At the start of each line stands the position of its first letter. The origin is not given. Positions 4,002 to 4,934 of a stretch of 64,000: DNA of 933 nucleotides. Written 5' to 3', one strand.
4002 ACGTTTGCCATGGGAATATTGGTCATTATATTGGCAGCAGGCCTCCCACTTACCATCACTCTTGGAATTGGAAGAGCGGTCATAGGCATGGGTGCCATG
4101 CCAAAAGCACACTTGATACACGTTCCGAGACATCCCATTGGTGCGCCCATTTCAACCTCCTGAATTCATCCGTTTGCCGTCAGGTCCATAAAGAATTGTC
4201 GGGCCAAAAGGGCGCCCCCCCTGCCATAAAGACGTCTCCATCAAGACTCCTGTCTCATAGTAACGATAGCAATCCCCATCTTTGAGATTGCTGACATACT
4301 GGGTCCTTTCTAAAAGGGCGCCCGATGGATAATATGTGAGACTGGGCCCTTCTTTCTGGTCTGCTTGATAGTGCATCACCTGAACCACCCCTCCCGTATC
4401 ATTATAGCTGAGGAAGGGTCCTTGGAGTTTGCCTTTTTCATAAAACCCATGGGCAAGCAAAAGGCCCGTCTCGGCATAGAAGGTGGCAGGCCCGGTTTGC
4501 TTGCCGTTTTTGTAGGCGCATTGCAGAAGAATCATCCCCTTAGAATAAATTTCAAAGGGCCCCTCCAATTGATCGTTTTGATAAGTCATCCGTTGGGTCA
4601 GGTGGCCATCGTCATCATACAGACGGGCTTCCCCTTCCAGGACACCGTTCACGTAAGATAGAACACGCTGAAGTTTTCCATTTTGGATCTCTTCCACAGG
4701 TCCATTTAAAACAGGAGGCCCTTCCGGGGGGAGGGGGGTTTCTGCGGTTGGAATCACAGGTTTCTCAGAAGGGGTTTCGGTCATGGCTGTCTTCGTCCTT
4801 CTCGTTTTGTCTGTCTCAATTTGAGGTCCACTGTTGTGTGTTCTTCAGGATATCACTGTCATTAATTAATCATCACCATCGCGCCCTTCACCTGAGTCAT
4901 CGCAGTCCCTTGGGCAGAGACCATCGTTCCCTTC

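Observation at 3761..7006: VgrG / YwqK-type MORN-repeat protein / DUF4280 triad with no recognisable toxin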

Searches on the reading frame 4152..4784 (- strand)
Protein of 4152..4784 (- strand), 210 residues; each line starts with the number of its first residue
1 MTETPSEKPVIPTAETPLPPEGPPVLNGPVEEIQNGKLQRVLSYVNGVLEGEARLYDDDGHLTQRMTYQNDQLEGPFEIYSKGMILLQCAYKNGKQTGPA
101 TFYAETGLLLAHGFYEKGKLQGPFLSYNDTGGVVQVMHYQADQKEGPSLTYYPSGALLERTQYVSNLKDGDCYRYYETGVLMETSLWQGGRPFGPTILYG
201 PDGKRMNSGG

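Call 3: search_protein_families(library=pfam, proteins=[window:4152-4784:-], max_evalue=0.01)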
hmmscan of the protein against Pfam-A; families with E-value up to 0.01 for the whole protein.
window:4152-4784:- (210 aa): 1 family
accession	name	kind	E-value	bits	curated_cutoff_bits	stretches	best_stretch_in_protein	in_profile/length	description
PF07661.19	MORN_2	-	5.6e-16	57.2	29.6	1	49-70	1-22/22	MORN repeat variant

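Call 5: search_protein_families(library=ncbifam, proteins=[window:4152-4784:-], max_evalue=0.01)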
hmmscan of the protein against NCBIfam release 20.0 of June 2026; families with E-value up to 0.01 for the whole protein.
window:4152-4784:- (210 aa): 1 family
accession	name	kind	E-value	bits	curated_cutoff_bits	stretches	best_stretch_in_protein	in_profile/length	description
NF033566.1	adhes_LIC20035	equivalog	9.1e-16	57.7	250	2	90-210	110-234/434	LIC20035 family adhesin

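Call 7: find_homologous_proteins(query=window:4152-4784:-, max_evalue=0.001)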
Query window:4152-4784:- (210 aa): 50 proteins with E <= 0.001 among 230 candidates.
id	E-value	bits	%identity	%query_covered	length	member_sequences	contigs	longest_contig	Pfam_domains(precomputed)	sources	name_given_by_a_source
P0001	1.1e-41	161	46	85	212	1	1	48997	PF07661.20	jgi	jgi:antitoxin component YwqK of YwqJK toxin-antitoxin module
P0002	2.7e-17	81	25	79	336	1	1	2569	PF02493.27,PF07661.20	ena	-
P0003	2.9e-16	78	32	65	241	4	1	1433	PF07661.20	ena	-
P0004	1.7e-14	72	27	48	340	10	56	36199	PF07661.20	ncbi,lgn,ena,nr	ncbi:MAG: toxin-antitoxin system YwqK family antitoxin [Flavobacteriales bacterium]|nr:toxin-antitox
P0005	1.3e-13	69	29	81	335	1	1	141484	PF07661.20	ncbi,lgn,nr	ncbi:MAG: hypothetical protein JNM62_00485 [Flavobacteriales bacterium]|nr:hypothetical protein [Fla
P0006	1.4e-13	69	29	66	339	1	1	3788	PF07661.20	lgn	-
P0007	3.0e-13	68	29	82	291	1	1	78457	PF07661.20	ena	-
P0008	5.1e-12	64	28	49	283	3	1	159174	PF07661.20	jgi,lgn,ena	-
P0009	2.1e-11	62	27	70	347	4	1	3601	PF07661.20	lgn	-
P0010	3.2e-11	61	31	64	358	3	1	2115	PF07661.20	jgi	jgi:antitoxin component YwqK of YwqJK toxin-antitoxin module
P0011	8.0e-11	60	26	69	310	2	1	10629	PF07661.20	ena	-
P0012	3.2e-10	58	33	60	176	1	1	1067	PF07661.20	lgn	-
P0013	4.8e-10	57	32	63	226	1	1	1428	PF07661.20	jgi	jgi:hypothetical protein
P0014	6.2e-10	57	27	75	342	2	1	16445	PF07661.20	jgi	-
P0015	7.1e-10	57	26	51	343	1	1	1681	PF07661.20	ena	-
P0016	8.6e-10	57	32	71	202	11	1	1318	PF07661.20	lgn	-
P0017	3.0e-9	55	31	68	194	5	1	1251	PF07661.20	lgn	-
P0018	1.1e-8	53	32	71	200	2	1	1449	PF07661.20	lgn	-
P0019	1.1e-8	53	24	78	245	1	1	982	PF07661.20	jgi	jgi:antitoxin component YwqK of YwqJK toxin-antitoxin module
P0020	1.3e-8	53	32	71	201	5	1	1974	PF07661.20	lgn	-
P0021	1.9e-8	52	28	73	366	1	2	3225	PF07661.20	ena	-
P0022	2.2e-8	52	27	83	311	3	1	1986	PF07661.20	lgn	-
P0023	4.5e-8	51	34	42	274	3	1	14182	PF07661.20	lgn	-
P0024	6.8e-8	50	27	81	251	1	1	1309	PF07661.20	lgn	-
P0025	7.3e-8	50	34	40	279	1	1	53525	PF07661.20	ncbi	-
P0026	1.1e-7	50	30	54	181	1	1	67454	PF07661.20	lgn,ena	-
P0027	1.5e-7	49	28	71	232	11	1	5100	PF07661.20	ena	-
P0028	1.9e-7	49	31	60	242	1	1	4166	PF07661.20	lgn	-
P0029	2.3e-7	49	28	61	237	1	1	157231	PF07661.20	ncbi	-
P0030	3.6e-7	48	30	63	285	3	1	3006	PF07661.20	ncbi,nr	ncbi:MAG: toxin-antitoxin system YwqK family antitoxin [Bacteroidales bacterium]|nr:toxin-antitoxin 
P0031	1.2e-6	46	27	58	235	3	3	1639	PF07661.20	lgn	-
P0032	2.5e-6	45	26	81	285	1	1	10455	PF07661.20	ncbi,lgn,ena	-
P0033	2.5e-6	45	29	55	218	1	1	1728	PF07661.20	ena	-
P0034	3.0e-6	45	32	37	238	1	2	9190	PF07661.20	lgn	-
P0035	5.1e-6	44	24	73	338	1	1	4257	PF07661.20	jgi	jgi:uncharacterized protein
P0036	5.7e-6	44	27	52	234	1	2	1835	PF07661.20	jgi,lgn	-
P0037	9.7e-6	43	24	90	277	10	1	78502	PF07661.20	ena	-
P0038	1.2e-5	43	31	37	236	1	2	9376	PF07661.20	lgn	-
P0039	1.7e-5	43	26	64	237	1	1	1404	PF07661.20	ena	-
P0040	1.8e-5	42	23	63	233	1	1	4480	PF07661.20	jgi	jgi:antitoxin component YwqK of YwqJK toxin-antitoxin module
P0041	1.8e-5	42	26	64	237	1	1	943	PF07661.20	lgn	-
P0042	2.0e-5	42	27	60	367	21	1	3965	PF07661.20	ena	-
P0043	2.3e-5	42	26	64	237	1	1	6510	PF07661.20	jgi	-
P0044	3.6e-5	41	24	65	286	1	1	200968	PF07661.20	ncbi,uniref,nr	ncbi:toxin-antitoxin system YwqK family antitoxin [Puia dinghuensis]|uniref:Toxin-antitoxin system Y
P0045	4.8e-5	41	30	49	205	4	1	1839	PF07661.20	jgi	-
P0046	1.3e-4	40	29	51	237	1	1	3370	PF07661.20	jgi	-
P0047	2.0e-4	39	39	21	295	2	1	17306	PF07661.20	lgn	-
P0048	2.2e-4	39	24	68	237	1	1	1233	PF07661.20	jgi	jgi:antitoxin component YwqK of YwqJK toxin-antitoxin module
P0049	3.1e-4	38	28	65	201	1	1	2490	PF07661.20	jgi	-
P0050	8.1e-4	37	31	35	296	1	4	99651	PF07661.20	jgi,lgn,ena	-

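Call 8: find_encoding_contigs(protein=P0001, flank=10000, max_places=6)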
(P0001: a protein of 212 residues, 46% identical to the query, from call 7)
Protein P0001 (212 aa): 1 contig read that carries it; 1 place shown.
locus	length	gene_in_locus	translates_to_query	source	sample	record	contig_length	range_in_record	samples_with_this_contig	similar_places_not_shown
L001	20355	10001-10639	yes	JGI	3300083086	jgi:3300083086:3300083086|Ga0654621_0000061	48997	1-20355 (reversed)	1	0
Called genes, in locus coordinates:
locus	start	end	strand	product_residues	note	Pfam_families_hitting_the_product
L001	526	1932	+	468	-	PF23310:TPR_27 (faint), PF08238:Sel1 (faint)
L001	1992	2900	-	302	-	PF10672:Methyltrans_SAM (weak), PF03602:Cons_hypoth95 (weak)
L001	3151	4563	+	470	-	PF00483:NTP_transferase, PF01128:IspD (weak), PF12804:NTP_transf_3, PF25084:LbH_EIF2B (weak), PF25087:GMPPB_C (faint), PF00132:Hexapep, PF14602:Hexapep_2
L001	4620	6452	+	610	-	PF13522:GATase_6, PF13537:GATase_7, PF01380:SIS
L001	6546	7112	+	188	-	-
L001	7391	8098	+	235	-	PF03099:BPL_LplA_LipB, PF16917:BPL_LplA_LipB_2, PF02237:BPL_C (weak)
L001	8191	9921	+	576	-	PF02463:SMC_N, PF13175:AAA_15 (faint), PF13476:AAA_23, PF13304:AAA_21 (faint)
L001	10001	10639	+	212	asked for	PF07661:MORN_2 (faint)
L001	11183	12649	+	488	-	PF03219:TLC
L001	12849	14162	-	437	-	PF03237:Terminase_6N, PF17289:Terminase_6C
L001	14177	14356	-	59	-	-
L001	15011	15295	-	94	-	PF01649:Ribosomal_S20p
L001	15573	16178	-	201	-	PF00081:Sod_Fe_N, PF02777:Sod_Fe_C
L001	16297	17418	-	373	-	PF13784:Fic_N, PF02661:Fic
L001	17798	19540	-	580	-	PF17092:PCB_OB (faint), PF00575:S1, PF23459:S1_RRP5 (faint), PF00575:S1, PF21710:Spt6_S1 (faint), PF00575:S1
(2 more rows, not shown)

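Call 12: find_related_loci(query=A1, collection=genome_contigs, flank=10000)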
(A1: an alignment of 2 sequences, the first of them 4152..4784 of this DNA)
Query A1 (210 aa) in genome_contigs; peptide patterns used: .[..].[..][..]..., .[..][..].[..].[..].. (x = any residue, [..] = any of these).
404 stretches matched a pattern; 66 encode a relative of the query (tblastn E <= 1e-3); 66 distinct loci.
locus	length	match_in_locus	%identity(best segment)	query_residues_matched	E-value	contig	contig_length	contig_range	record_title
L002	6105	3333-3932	31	36-206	5e-23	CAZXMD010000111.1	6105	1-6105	MAG TPA_asm: uncultured Candidatus Finniella sp. isolate SRP319275_co1_191 genome assembly, contig: NODE_18292_length_61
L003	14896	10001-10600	28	36-206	3e-22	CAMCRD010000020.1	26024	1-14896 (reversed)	MAG: Candidatus Finniella inopinata isolate MsE-30apr19-54 genome assembly, contig: MsE-30apr19-C2302, whole genome shot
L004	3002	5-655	33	28-209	2e-20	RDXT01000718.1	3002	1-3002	MAG: Bacteroidetes bacterium isolate PH2015_11S_54_10 PH2015_11S_scaffold_9481, whole genome shotgun sequence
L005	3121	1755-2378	28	2-204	3e-20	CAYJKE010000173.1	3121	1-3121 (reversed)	MAG TPA_asm: uncultured Fusobacterium sp. isolate ERP123703_co3_10 genome assembly, contig: NODE_31722_length_3121_cov_1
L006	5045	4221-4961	32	26-203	2e-19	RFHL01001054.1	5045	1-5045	MAG: Bacteroidetes bacterium isolate J049 k99_1303180, whole genome shotgun sequence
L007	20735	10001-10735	30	35-209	1e-18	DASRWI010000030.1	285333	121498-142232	MAG TPA_asm: Ignavibacteriaceae bacterium isolate SMAG_U10649 k141_312468, whole genome shotgun sequence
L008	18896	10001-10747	29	26-204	4e-18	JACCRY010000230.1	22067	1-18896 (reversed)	MAG: Parachlamydiaceae bacterium isolate MGR_bin34 SD2897-2912_k127_442470, whole genome shotgun sequence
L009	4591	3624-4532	31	34-209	6e-18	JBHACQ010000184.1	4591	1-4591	MAG: Leptotrichia sp. isolate Meta-Z_MAG_18 Meta-Z__162384, whole genome shotgun sequence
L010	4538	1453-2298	30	34-209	8e-18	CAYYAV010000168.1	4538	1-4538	MAG TPA_asm: uncultured Fusobacteriales bacterium isolate binchicken_co35_97 genome assembly, contig: NODE_20308_length_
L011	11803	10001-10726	26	35-203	4e-17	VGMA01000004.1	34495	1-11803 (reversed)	MAG: Chlamydiae bacterium isolate M_surface_7_m1_001 M_surface_7_m1_001_Ga0194118_10001423, whole genome shotgun sequenc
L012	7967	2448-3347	24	26-206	4e-17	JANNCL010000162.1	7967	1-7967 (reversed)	MAG: Candidatus Omnitrophota bacterium isolate OTE_78_metabat_191 OTE_78_k141_3619413, whole genome shotgun sequence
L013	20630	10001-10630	28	30-203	1e-16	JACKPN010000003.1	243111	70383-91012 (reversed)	MAG: Chlamydiales bacterium isolate HK-STAS-VERR_A-2 HK-STAS-VERR_A-2_3, whole genome shotgun sequence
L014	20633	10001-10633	29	25-209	2e-16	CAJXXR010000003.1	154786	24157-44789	MAG TPA_asm: uncultured Flavobacteriales bacterium isolate SRR3580189_bin.52_MetaBAT_v2.12.1_MAG genome assembly, contig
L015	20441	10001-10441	31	36-204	4e-16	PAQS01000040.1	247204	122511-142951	MAG: Waddliaceae bacterium isolate SP13 MHASMcontig_2730385, whole genome shotgun sequence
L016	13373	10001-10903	29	27-204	3e-15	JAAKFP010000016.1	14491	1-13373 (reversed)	MAG: Chlamydiae bacterium isolate K940_chlam_7 K940chlam7_16, whole genome shotgun sequence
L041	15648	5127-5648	31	27-203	5e-9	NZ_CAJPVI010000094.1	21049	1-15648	Cupriavidus numazuensis strain LMG 26411 isolate LMG 26411, whole genome shotgun sequence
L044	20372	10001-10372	32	36-164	1e-8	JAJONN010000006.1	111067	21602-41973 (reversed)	MAG: Alphaproteobacteria bacterium isolate C_No_T20_B_bin.42 scaffold_1333, whole genome shotgun sequence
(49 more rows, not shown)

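Call 21: search_protein_families(library=pfam, proteins=[L044:9863-10831:+, L041:5049-5771:+, L041:6170-6454:+, L041:6429-7481:+, L041:7502-8776:+, L041:8799-9500:+, L041:9544-10962:+, L041:10959-11471:+, L041:11526-12866:+, L041:411-3107:+], max_evalue=0.01)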
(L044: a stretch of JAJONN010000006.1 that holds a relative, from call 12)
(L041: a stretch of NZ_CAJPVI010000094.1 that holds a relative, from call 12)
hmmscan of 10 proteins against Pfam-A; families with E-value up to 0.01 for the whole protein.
L044:9863-10831:+ (322 aa): 2 families
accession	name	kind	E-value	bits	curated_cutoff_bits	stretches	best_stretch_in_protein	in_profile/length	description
PF14107.11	DUF4280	-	2.3e-22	80.1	26.3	1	225-316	29-109/109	Domain of unknown function (DUF4280)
PF07661.19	MORN_2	-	1.2e-08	34.6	29.6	0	55-75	2-22/22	MORN repeat variant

L041:5049-5771:+ (240 aa): 1 family
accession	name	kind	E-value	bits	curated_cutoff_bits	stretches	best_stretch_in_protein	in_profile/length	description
PF07661.19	MORN_2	-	1.1e-07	31.6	29.6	0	46-65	2-21/22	MORN repeat variant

L041:6170-6454:+ (94 aa): 0 families

L041:6429-7481:+ (350 aa): 2 families
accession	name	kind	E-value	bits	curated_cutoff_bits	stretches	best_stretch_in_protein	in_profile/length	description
PF00497.25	SBP_bac_3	-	2.4e-19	69.9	26.4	1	127-337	6-118/132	Bacterial extracellular solute-binding proteins, family 3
PF10613.14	Lig_chan-Glu_bd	-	4e-08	33.8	30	1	124-214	4-112/115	Ligated ion channel L-glutamate- and glycine-binding site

L041:7502-8776:+ (424 aa): 1 family
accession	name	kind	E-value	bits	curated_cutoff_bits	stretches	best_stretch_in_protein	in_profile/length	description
PF00375.23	SDF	-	8.2e-58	196.7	27.9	1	15-416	4-383/387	Sodium:dicarboxylate symporter family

L041:8799-9500:+ (233 aa): 1 family
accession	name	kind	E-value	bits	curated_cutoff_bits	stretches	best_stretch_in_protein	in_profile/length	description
PF01177.27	Asp_Glu_race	-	2.3e-41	142.4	31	1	7-219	1-210/211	Asp/Glu/Hydantoin racemase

L041:9544-10962:+ (472 aa): 0 families

L041:10959-11471:+ (170 aa): 0 families

L041:11526-12866:+ (446 aa): 1 family
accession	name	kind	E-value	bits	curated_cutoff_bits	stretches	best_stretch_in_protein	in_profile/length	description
PF05936.17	T6SS_VasE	-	2.7e-37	129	23.4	1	27-336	1-318/429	Bacterial Type VI secretion, VC_A0110, EvfL, ImpJ, VasE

L041:411-3107:+ (898 aa): 22 families
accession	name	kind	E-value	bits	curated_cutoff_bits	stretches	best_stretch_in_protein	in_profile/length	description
PF07724.20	AAA_2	-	3.1e-51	174.2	27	1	625-789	1-163/166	AAA domain (Cdc48 subfamily)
PF17871.7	AAA_lid_9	-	3.3e-30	104.5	22.8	1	368-460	2-94/104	AAA lid domain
PF00004.35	AAA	-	1.9e-18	67.6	21.2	2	228-359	2-124/131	ATPase family associated with various cellular activities (AAA)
PF10431.15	ClpB_D2-small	-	5.6e-14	52.4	21.9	1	797-869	1-72/81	C-terminal, D2-small domain, of ClpB protein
PF07728.20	AAA_5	-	2.4e-12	47.5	22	1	630-748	2-122/139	AAA domain (dynein-related subfamily)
PF13191.12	AAA_16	-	2.7e-12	47.9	32.6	1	205-307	2-143/167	AAA ATPase domain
PF13401.12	AAA_22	-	2.1e-10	41.5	27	1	223-319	4-99/130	AAA domain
PF05621.17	TniB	-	3.8e-06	26.9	22.4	1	212-364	23-185/189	Bacterial TniB protein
PF01695.23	IstB_IS21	-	4.4e-05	23.5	24.1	0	631-648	96-113/238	IstB-like ATP binding protein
PF12775.13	AAA_7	-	5.7e-05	23.2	25.8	0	215-256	25-65/181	P-loop containing dynein motor region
PF20720.3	nSTAND3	-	0.00023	21.3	27.2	0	628-670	18-58/155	Novel STAND NTPase 3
PF13481.12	AAA_25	-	0.0003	20.9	27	0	220-295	29-99/195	AAA domain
PF06414.18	Zeta_toxin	-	0.00033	20.6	22.3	1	624-675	14-64/199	Zeta toxin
PF05729.18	NACHT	-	0.00039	20.7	26.7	0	228-254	4-30/167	NACHT domain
PF00158.32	Sigma54_activat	-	0.0005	20.2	20.2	0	630-754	25-149/168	Sigma-54 interaction domain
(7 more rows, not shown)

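Call 27: find_homologous_proteins(query=L044:9863-10828:+, max_evalue=0.001)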
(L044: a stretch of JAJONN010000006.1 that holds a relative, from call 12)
Query L044:9863-10828:+ (322 aa): 12 proteins with E <= 0.001 among 8000 candidates.
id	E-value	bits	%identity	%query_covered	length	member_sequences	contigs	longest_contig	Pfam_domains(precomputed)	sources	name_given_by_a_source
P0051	9.3e-126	437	100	61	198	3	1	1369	PF14107.12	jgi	jgi:hypothetical protein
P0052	9.7e-91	322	48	100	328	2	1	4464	PF14107.12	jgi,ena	-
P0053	3.3e-90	321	48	100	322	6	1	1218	PF07661.20,PF14107.12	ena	-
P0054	1.4e-89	318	48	100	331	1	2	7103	PF14107.12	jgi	jgi:antitoxin component YwqK of YwqJK toxin-antitoxin module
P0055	1.8e-89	318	49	100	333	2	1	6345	PF14107.12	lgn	-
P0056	1.4e-87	312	52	86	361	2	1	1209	PF14107.12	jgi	jgi:hypothetical protein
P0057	6.6e-84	300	48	100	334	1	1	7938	PF14107.12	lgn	-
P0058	3.1e-81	291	48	100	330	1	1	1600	PF14107.12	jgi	-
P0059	1.3e-77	279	45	100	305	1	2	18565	PF14107.12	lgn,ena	-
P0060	1.7e-72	262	41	100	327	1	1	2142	PF07661.20,PF14107.12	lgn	-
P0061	1.1e-18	86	52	26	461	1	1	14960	PF14107.12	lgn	-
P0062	1.1e-13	69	29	30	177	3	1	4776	PF14107.12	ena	-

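Call 29: find_encoding_contigs(protein=P0059, flank=10000, max_places=3)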
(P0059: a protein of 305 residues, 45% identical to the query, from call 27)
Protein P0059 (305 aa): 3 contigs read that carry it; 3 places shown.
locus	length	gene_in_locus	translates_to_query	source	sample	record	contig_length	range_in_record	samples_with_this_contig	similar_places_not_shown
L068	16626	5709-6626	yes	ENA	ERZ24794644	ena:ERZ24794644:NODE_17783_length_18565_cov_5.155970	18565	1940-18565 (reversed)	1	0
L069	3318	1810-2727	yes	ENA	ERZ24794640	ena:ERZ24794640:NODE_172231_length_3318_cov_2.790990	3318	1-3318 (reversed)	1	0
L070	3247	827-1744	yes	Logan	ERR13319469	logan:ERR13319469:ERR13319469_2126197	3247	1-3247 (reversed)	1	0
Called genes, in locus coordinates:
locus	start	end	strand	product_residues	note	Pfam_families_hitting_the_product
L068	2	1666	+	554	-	?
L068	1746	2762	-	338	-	PF05496:RuvB_N, PF13401:AAA_22 (faint), PF00004:AAA, PF07728:AAA_5 (weak), PF17864:AAA_lid_4, PF05491:WHD_RuvB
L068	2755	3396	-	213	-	PF01330:RuvA_N, PF14520:HHH_5, PF07499:RuvA_C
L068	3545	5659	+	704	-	PF05954:Phage_GPD, PF04717:Phage_base_V, PF20093:DUF6484 (faint), PF22178:Gp5_trimer_C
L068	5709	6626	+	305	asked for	PF14107:DUF4280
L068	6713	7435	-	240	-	PF01027:Bax1-I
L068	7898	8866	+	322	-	PF01300:Sua5_yciO_yrdC, PF03481:Sua5_C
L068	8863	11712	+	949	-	PF02463:SMC_N (faint), PF13191:AAA_16 (faint), PF13555:AAA_29 (faint), PF20703:nSTAND1 (faint), PF17760:UvrA_inter, PF00684:DnaJ_CXXCXGXG (faint), PF17755:UvrA_DNA-bind, PF00005:ABC_tran (weak)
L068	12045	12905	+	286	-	PF01715:IPPT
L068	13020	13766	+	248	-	PF01618:MotA_ExbB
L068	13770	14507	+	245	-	PF02472:ExbD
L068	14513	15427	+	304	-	-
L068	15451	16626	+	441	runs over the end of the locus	PF04052:TolB_N, PF00930:DPPIV_N (faint), PF26550:Tricorn_2nd, PF26549:Tricorn_N, PF07676:PD40 (weak), PF26549:Tricorn_N, PF26550:Tricorn_2nd (weak)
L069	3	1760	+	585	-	?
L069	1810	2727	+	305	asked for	PF14107:DUF4280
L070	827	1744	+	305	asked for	PF14107:DUF4280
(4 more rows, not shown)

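Call 37: search_dna_similar(query=L041:5049-5768:+, collection=plasmids, mode=protein, max_rows=30)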
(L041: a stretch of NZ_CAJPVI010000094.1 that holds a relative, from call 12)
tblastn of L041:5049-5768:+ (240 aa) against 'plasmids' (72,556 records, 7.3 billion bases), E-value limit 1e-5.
Records with a match: 14; places in all: 20; records where one place covers at least 80% of the query: 3.
Best place of each record, by identity: 90-95% 1; <60% 13.
By first word of the organism name: Azospirillum 8; Paraburkholderia 2; Cupriavidus 1; Fusobacterium 1; Ilyobacter 1; Bernardetia 1.
By predicted mobility (MOB-suite, as given by PLSDB): non-mobilizable 11; mobilizable 3.
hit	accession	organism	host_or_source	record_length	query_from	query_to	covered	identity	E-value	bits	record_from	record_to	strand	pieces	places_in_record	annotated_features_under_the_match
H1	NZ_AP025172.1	Cupriavidus sp. P-10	-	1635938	1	240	100%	91.7%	1e-124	396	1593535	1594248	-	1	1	none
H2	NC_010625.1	Paraburkholderia phymatum STM815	-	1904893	21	240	92%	50.7%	3e-56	199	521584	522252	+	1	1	record has no annotation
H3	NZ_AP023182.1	Paraburkholderia sp. PGU19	Physopelta gutta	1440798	24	238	90%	48.6%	1e-54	195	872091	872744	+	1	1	record has no annotation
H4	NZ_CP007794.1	Azospirillum argentinense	Triticum aestivum L.,Root,wheat ...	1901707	21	209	79%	32.6%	1e-15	82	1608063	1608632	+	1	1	record has no annotation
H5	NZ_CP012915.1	Azospirillum brasilense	Digitaria eriantha,microbe,root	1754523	21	198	74%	33.5%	8e-17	86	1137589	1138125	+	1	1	none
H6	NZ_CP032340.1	Azospirillum brasilense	soil sample,Agricultural field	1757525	21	198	74%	33.5%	8e-17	86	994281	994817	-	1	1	none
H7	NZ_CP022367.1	Azospirillum sp. TSH58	single cell,paddy soils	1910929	21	198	74%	33.5%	2e-16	85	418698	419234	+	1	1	record has no annotation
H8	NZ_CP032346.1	Azospirillum brasilense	soil sample,Agricultural field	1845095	21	198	74%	33.5%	2e-16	85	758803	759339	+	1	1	record has no annotation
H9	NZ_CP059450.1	Azospirillum brasilense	Prokaryotes,soil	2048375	21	209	79%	31.1%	1e-14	80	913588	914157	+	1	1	none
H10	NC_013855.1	Azospirillum sp. B510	-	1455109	25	209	77%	31.7%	5e-16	84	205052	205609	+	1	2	record has no annotation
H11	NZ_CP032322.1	Azospirillum argentinense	soil sample,Agricultural field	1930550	21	198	74%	33.0%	2e-15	82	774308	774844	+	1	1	record has no annotation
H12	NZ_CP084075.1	Fusobacterium vincentii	-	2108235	24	210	78%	27.5%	1e-15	83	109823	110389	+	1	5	none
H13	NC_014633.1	Ilyobacter polytropus DSM 2926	marine mud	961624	32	213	76%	27.2%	2e-9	65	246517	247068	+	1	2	toxin-antitoxin system YwqK family antitoxin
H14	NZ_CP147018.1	Bernardetia sp. Wsw4-3y2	Red alga,Red algae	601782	40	215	73%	26.7%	2e-10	68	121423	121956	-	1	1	toxin-antitoxin system YwqK family antitoxin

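Call 38: get_annotated_region(hit=H5, flank=12000)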
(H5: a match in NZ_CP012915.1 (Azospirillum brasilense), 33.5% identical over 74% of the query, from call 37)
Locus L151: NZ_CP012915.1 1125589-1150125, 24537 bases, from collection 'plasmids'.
description: Azospirillum brasilense strain Sp 7 plasmid ABSP7_p1, complete sequence
organism: Azospirillum brasilense (NCBI taxid 192)
taxonomy: Bacteria; Pseudomonadota; Alphaproteobacteria; Rhodospirillales; Azospirillaceae; Azospirillum; Azospirillum brasilense
host: -; source: Digitaria eriantha,microbe,root; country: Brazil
typing (MOB-suite, as given by PLSDB): non-mobilizable; replicon rep_cluster_622
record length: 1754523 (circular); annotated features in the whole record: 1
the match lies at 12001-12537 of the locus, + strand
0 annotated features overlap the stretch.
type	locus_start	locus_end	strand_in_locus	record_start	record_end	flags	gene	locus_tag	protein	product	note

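Call 39: get_annotated_region(hit=H1, flank=10000)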
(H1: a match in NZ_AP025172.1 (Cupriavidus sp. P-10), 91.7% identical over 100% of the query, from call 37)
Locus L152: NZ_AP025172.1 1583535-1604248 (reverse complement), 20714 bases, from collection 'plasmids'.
description: Cupriavidus sp. P-10 plasmid pMTS1, complete sequence
organism: Cupriavidus sp. P-10 (NCBI taxid 2027911)
taxonomy: Bacteria; Pseudomonadota; Betaproteobacteria; Burkholderiales; Burkholderiaceae; Cupriavidus; Cupriavidus sp. P-10
host: -; source: -; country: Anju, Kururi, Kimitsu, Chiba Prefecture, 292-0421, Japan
typing (MOB-suite, as given by PLSDB): non-mobilizable
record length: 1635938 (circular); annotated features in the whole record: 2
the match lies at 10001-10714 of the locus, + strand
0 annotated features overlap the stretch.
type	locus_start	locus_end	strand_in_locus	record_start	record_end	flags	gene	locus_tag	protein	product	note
